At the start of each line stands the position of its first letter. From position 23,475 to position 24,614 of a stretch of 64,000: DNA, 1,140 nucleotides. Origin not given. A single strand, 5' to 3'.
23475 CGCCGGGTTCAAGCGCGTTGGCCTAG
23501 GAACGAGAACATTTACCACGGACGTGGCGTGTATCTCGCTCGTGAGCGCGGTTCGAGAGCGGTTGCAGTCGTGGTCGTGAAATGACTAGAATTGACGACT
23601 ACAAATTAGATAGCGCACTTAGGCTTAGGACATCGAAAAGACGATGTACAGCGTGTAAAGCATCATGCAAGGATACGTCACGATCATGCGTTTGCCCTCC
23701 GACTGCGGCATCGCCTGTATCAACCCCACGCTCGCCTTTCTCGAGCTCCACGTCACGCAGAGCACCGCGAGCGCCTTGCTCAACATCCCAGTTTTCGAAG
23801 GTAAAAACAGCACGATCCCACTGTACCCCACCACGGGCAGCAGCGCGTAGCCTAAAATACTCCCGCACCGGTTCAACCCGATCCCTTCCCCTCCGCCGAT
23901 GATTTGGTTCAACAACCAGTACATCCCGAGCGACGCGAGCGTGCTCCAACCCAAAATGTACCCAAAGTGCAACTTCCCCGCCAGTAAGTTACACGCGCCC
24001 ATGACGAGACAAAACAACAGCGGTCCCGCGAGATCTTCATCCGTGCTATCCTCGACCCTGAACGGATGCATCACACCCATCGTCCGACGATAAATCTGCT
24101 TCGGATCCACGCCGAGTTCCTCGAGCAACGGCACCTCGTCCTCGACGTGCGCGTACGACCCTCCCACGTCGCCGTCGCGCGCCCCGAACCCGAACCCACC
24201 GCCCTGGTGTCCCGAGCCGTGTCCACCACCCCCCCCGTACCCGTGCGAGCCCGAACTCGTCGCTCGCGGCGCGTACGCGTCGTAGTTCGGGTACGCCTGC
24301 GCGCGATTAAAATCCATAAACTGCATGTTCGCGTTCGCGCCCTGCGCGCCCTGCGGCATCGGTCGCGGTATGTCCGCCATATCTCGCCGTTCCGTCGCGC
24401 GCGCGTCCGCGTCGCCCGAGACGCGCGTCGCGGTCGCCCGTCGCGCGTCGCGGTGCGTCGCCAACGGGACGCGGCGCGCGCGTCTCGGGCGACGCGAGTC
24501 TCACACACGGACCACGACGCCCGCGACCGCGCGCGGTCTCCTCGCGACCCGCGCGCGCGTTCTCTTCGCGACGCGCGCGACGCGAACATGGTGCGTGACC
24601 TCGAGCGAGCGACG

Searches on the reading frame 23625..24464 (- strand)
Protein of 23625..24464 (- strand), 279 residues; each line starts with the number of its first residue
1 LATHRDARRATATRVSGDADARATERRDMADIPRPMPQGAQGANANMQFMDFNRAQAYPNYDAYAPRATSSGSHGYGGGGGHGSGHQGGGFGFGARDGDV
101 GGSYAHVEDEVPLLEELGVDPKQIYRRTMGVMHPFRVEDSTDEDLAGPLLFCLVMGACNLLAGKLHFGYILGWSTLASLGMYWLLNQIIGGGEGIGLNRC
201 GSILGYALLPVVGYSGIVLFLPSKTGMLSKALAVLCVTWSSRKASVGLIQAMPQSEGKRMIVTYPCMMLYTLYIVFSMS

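Call 5: search_protein_families(library=pfam, proteins=[window:23625-24464:-], max_evalue=0.01)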
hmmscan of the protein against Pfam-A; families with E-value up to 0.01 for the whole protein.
window:23625-24464:- (279 aa): 1 family
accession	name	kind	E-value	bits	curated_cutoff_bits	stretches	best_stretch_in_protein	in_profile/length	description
PF04893.22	Yip1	-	7.7e-07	29.6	28.6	1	140-274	16-171/173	Yip1 domain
